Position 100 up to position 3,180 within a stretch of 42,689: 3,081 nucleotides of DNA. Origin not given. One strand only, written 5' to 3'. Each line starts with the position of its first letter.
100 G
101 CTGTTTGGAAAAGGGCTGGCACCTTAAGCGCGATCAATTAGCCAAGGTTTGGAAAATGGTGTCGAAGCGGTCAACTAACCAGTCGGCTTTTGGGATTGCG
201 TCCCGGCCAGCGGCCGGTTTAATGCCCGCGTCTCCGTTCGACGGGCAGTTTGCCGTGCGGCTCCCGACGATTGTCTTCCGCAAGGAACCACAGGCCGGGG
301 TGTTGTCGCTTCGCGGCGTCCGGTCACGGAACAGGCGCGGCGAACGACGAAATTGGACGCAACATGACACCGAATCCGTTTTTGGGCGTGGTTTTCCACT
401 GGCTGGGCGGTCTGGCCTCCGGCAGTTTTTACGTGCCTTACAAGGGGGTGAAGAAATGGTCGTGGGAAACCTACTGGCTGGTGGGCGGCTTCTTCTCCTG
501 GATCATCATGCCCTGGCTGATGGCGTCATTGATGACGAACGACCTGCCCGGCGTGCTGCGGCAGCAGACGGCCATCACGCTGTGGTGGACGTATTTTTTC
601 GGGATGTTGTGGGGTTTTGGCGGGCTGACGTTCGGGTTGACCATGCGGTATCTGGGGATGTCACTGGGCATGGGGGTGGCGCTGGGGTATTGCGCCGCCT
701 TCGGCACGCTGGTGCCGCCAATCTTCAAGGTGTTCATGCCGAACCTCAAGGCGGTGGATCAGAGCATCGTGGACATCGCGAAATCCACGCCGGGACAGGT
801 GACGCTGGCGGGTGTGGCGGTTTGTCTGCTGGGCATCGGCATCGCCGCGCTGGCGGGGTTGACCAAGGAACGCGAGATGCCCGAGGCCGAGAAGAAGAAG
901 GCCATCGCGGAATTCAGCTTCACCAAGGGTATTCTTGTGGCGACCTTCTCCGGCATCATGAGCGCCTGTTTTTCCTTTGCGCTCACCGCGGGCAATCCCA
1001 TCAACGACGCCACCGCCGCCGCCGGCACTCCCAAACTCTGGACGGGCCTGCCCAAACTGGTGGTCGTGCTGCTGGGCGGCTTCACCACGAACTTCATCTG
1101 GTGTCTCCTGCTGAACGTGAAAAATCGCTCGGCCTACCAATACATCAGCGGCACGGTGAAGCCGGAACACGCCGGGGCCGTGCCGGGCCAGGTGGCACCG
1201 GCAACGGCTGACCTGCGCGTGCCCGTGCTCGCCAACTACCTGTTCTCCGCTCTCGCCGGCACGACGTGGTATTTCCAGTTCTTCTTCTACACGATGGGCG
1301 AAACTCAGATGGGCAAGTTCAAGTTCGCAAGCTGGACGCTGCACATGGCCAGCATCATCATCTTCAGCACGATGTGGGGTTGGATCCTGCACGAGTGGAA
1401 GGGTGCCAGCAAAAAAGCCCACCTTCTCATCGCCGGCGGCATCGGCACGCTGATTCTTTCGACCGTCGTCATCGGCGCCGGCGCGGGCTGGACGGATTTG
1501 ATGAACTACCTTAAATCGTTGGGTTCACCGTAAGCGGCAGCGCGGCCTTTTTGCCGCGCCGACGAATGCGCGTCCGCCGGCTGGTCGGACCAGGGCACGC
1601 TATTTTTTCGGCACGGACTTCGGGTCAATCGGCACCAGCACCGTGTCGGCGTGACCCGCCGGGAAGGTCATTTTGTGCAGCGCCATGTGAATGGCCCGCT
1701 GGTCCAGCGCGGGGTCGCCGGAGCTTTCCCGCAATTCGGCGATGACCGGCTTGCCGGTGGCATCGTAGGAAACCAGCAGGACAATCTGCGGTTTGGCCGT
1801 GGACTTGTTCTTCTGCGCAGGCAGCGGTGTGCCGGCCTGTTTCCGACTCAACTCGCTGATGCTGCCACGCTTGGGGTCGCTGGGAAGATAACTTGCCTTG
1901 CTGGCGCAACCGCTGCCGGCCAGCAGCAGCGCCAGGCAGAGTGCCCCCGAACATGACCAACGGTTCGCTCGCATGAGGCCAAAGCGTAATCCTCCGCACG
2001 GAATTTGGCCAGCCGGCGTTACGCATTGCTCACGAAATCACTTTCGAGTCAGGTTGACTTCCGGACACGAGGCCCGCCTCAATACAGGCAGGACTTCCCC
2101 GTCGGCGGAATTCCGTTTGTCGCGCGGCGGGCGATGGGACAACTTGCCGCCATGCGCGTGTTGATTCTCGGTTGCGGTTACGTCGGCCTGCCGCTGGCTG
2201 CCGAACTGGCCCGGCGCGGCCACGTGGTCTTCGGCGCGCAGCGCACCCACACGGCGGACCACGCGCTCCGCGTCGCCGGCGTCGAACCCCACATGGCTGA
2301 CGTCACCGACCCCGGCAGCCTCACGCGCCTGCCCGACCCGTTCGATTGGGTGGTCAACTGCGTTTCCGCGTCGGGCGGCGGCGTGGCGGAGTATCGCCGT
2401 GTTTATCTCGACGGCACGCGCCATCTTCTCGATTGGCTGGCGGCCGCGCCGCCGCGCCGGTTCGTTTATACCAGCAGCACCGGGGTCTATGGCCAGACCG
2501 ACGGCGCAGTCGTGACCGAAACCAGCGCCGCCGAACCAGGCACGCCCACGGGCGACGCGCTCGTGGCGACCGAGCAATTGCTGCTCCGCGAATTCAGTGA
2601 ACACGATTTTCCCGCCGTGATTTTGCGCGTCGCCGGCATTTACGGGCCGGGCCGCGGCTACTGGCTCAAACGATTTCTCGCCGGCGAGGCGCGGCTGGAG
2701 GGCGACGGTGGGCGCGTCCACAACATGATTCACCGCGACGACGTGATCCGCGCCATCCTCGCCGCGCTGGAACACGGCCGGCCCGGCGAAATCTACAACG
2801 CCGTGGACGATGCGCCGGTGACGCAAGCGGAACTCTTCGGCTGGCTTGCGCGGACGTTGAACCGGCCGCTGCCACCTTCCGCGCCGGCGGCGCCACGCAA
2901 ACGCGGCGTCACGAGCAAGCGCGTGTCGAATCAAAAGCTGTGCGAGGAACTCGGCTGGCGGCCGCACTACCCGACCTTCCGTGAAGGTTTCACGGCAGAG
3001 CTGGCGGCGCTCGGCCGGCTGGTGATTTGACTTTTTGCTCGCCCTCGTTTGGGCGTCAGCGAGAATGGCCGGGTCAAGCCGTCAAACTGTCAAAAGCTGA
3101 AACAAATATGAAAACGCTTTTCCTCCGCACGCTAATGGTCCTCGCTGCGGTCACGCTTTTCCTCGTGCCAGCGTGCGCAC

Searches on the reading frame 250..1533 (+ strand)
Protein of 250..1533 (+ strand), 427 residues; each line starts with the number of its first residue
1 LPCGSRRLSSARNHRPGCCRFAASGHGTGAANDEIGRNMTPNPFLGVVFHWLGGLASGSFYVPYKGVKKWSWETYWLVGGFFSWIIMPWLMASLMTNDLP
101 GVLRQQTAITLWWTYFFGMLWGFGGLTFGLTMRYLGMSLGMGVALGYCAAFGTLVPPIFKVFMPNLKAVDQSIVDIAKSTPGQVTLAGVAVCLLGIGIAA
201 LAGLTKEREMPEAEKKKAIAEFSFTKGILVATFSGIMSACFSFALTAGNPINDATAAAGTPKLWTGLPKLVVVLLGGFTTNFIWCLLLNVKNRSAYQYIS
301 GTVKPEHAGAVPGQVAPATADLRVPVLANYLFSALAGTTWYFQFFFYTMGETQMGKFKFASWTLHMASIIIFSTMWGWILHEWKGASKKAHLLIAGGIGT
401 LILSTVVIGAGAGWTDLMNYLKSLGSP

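Call 42: search_protein_families(library=pfam, proteins=[window:250-1533:+], max_evalue=0.01)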
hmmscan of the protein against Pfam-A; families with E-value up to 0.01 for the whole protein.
window:250-1533:+ (427 aa): 1 family
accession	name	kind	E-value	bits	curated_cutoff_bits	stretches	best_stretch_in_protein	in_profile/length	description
PF06379.18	RhaT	-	1.2e-67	229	27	1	44-411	6-341/344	L-rhamnose-proton symport protein (RhaT)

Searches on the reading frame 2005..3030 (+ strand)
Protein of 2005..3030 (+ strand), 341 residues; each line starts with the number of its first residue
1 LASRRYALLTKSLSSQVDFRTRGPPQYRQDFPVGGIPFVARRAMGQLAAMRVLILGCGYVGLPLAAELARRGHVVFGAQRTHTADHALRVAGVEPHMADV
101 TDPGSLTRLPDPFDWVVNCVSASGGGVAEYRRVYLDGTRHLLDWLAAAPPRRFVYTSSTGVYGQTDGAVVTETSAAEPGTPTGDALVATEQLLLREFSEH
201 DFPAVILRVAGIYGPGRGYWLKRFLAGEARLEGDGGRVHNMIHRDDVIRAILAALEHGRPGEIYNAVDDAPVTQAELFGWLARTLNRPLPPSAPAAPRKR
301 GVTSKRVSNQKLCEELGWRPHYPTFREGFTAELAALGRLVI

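Call 42: search_protein_families(library=pfam, proteins=[window:2005-3030:+], max_evalue=0.01)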
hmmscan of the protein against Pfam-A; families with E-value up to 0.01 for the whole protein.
window:2005-3030:+ (341 aa): 8 families
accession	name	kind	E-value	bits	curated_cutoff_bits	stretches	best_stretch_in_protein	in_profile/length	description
PF01370.27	Epimerase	-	5.6e-27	95.1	20.9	1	52-265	1-238/240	NAD dependent epimerase/dehydratase family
PF13460.12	NAD_binding_10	-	3e-09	37.4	27.2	1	58-257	4-183/184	NAD(P)H-binding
PF16363.11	GDP_Man_Dehyd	-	2.1e-08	34.5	27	1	57-322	6-323/332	GDP-mannose 4,6 dehydratase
PF01073.25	3Beta_HSD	-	1.2e-07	31.4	22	1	54-221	3-190/280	3-beta hydroxysteroid dehydrogenase/isomerase family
PF04321.23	RmlD_sub_bind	-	4.2e-06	26.5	27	1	50-225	1-164/287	RmlD substrate binding domain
PF03435.24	Sacchrp_dh_NADP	-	0.00013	22.8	25.1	1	52-122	1-78/129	Saccharopine dehydrogenase NADP binding domain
PF03721.20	UDPG_MGDP_dh_N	-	0.00034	20.7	27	1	50-77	1-28/187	UDP-glucose/GDP-mannose dehydrogenase family, NAD binding domain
PF00899.27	ThiF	-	0.0072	15.9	28.1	0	38-72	9-43/238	ThiF family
